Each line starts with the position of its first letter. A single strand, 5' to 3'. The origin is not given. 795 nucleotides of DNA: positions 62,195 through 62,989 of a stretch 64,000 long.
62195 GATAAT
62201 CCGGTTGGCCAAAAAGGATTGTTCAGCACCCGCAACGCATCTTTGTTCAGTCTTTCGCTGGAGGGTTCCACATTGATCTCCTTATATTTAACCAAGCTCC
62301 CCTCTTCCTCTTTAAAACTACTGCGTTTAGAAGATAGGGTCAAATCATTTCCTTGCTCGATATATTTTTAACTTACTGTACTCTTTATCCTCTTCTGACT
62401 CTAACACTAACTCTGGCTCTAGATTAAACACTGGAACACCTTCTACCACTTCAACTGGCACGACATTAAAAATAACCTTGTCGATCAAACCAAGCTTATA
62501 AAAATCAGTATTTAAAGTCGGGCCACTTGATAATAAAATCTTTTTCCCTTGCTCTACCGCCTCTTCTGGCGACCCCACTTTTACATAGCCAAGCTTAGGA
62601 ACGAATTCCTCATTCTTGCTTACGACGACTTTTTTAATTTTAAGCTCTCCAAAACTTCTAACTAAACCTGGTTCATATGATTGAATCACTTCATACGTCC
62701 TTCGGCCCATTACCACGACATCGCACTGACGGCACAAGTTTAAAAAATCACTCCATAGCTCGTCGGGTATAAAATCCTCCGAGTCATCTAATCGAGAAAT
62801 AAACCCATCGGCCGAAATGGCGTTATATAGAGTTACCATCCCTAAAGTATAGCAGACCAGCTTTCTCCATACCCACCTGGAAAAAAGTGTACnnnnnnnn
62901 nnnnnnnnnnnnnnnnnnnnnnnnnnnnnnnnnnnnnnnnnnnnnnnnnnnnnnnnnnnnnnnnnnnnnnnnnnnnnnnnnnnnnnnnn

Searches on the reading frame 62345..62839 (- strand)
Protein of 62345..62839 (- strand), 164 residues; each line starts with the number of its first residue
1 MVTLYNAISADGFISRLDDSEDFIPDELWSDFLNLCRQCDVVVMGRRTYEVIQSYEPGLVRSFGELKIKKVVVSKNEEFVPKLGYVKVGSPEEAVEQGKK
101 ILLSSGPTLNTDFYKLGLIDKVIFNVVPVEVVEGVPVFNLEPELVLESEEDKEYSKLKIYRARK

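Call 31: search_protein_families(library=pfam, proteins=[window:62345-62839:-], max_evalue=0.001)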
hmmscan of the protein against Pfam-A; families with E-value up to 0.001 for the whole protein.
window:62345-62839:- (164 aa): 1 family
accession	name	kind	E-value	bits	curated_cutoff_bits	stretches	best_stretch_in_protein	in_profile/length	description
PF01872.23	RibD_C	-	6.2e-10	39.7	24.1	1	2-77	3-81/197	RibD C-terminal domain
